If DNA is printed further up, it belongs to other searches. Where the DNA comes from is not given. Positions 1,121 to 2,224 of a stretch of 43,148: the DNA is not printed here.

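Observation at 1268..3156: AtzD/barbiturase-family ring-opening amidohydrolase translationally coupled to a two-cysteine maleate-isomerase/AMDase-like enzyme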

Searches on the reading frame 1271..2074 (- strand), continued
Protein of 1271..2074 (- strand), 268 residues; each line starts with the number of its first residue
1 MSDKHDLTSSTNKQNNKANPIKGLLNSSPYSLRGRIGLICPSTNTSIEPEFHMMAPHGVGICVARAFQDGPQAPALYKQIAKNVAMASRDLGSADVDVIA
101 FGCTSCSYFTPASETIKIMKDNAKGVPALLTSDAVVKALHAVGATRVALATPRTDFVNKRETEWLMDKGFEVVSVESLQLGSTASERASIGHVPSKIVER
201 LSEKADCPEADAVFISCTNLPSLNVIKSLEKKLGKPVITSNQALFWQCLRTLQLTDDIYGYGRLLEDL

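Call 52: find_encoding_contigs(protein=P0199, flank=8000, max_places=2)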
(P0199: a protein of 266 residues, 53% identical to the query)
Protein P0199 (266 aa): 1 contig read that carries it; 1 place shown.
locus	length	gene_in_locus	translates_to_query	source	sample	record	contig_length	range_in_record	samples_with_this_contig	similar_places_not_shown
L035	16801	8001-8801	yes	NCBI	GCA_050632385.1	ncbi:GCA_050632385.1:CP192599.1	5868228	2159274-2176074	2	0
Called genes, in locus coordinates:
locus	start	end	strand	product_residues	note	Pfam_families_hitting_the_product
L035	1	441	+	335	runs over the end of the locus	-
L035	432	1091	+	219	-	-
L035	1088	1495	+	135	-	PF20134:DUF6524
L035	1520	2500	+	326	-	-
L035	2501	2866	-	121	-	-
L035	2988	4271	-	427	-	PF04796:RepA_C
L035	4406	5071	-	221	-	PF00392:GntR, PF07729:FCD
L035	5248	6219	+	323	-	PF03401:TctC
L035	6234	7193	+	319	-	PF03401:TctC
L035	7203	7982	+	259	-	PF02633:Creatininase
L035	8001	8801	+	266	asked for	PF01177:Asp_Glu_race, PF17645:Amdase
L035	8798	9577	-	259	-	PF03328:HpcH_HpaI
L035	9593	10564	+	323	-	PF00389:2-Hacid_dh, PF02826:2-Hacid_dh_C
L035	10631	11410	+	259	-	PF07302:AroM (weak)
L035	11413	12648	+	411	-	PF00890:FAD_binding_2 (faint), PF01266:DAO, PF03486:HI0933_like (faint), PF07992:Pyr_redox_2 (faint), PF13450:NAD_binding_8 (faint)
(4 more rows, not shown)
